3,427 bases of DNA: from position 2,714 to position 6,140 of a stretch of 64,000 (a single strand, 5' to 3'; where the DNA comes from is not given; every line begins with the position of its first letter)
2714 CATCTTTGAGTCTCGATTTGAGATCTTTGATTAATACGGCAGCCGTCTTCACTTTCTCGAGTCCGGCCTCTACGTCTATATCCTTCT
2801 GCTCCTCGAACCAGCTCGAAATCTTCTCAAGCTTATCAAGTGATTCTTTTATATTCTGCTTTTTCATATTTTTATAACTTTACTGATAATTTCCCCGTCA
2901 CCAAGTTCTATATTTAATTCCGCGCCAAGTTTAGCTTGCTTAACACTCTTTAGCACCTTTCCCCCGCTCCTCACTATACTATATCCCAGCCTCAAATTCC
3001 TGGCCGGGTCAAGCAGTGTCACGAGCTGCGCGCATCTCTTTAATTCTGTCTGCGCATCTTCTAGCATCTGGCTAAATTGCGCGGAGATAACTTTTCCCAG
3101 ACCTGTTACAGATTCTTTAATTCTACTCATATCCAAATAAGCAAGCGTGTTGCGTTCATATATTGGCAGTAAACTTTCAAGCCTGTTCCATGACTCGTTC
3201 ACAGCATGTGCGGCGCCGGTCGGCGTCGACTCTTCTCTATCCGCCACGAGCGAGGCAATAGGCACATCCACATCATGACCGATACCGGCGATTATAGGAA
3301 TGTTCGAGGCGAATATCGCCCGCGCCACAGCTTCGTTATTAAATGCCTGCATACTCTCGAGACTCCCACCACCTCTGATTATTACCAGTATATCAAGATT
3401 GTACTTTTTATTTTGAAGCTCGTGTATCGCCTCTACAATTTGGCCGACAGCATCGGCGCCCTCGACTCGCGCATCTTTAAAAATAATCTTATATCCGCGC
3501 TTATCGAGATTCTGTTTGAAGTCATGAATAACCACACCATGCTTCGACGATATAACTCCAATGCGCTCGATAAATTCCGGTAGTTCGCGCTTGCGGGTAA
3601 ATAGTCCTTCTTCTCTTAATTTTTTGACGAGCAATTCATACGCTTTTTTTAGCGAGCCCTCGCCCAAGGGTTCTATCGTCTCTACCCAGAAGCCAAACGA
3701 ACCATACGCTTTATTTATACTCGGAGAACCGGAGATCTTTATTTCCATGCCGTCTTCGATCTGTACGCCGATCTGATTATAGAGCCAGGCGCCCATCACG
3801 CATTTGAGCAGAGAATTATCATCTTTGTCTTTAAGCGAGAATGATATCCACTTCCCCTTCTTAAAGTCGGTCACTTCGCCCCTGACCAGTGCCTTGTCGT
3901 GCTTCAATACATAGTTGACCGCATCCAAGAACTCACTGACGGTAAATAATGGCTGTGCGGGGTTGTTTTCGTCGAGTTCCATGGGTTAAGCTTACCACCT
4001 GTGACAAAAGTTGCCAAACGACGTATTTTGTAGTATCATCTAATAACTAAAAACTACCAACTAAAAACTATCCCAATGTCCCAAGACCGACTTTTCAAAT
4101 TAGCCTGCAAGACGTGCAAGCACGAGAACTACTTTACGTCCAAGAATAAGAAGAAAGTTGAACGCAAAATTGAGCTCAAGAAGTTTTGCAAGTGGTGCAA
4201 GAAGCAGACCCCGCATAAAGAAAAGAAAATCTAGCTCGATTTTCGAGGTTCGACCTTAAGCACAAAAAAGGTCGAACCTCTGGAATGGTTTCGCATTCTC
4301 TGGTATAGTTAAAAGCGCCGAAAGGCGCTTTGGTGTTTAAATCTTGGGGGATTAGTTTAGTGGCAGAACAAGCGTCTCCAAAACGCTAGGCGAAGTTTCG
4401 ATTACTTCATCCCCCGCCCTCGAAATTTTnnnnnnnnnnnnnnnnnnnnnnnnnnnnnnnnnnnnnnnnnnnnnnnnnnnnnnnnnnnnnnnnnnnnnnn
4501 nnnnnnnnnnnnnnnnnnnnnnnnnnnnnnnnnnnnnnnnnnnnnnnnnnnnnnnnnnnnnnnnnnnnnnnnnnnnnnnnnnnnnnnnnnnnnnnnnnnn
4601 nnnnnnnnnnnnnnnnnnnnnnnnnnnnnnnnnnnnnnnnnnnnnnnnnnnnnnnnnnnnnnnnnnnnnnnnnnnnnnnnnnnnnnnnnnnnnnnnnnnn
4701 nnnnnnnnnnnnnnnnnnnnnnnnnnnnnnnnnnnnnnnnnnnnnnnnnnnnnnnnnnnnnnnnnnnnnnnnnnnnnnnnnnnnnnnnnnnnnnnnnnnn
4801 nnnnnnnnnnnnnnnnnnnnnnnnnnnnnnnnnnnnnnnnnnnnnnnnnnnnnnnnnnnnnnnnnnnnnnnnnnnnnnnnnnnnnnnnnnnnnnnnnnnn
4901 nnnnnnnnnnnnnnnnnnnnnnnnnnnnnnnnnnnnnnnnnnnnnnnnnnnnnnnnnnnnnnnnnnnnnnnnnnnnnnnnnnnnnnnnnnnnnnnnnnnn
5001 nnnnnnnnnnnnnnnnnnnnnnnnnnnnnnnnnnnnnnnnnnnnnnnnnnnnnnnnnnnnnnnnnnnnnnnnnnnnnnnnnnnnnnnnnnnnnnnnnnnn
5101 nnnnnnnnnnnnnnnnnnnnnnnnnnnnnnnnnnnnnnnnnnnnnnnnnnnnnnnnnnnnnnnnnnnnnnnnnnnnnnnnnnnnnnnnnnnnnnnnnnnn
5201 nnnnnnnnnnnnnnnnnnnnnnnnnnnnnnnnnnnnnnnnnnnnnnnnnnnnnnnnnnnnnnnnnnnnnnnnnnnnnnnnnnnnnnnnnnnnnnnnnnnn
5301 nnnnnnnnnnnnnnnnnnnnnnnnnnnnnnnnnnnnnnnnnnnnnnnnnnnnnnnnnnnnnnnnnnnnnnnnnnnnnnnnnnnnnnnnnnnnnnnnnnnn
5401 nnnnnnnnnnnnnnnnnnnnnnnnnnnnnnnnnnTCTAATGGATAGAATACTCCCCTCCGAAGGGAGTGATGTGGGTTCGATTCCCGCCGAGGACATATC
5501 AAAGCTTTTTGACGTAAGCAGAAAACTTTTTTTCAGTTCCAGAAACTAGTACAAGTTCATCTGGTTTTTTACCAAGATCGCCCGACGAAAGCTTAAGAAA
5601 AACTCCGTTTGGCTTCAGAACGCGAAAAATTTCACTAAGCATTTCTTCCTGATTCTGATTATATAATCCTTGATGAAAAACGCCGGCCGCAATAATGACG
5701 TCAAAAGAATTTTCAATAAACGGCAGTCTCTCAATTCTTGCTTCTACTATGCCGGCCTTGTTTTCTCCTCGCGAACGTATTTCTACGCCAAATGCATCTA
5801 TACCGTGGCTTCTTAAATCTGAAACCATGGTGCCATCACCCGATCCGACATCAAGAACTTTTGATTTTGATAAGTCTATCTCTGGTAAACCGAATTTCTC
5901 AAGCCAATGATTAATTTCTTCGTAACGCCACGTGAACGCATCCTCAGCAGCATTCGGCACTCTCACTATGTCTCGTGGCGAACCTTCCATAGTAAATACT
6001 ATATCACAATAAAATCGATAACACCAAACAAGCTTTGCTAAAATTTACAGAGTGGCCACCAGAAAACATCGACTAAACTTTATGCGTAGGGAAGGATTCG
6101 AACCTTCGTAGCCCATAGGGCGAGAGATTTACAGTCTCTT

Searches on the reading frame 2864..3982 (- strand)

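Call 40: search_protein_families(library=pfam, proteins=[window:2864-3982:-], max_evalue=0.001)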
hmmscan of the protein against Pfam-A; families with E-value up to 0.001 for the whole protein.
window:2864-3982:- (372 aa): 2 families
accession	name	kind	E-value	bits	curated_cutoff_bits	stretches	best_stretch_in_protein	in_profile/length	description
PF02601.20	Exonuc_VII_L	-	6e-60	203.8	35.9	2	130-272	6-149/315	Exonuclease VII, large subunit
PF13742.12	tRNA_anti_2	-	1e-12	48.5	27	1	13-104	1-95/95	OB-fold nucleic acid binding domain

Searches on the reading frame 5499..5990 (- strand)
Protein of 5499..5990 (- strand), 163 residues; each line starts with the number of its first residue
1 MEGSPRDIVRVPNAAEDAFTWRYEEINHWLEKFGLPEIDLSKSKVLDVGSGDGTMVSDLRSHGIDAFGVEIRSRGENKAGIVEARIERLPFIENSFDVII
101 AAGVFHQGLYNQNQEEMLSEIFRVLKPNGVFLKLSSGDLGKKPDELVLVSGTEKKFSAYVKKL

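Call 40: search_protein_families(library=pfam, proteins=[window:5499-5990:-], max_evalue=0.001)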
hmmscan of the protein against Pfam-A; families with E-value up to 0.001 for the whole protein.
window:5499-5990:- (163 aa): 8 families
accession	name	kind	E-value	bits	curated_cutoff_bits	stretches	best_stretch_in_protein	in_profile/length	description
PF08241.18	Methyltransf_11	-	1.5e-15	58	21.2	1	46-132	1-94/95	Methyltransferase domain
PF13649.12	Methyltransf_25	-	9.9e-13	49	27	1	45-129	1-97/97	Methyltransferase domain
PF13847.12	Methyltransf_31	-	1.8e-10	41.1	27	1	41-132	3-108/145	Methyltransferase domain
PF13489.12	Methyltransf_23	-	2.2e-10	41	27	1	21-132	4-115/164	Methyltransferase domain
PF08242.18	Methyltransf_12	-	4.6e-09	37.3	30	1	46-131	1-98/98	Methyltransferase domain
PF01209.24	Ubie_methyltran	-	1.3e-05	25.1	20.1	1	71-134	92-152/233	ubiE/COQ5 methyltransferase family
PF07021.18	MetW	-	0.00012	22.3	21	1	42-124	14-101/193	Methionine biosynthesis protein MetW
PF20922.3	Anamorsin_N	-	0.00037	20.7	27.1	1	85-131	41-85/163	Anamorsin, N-terminal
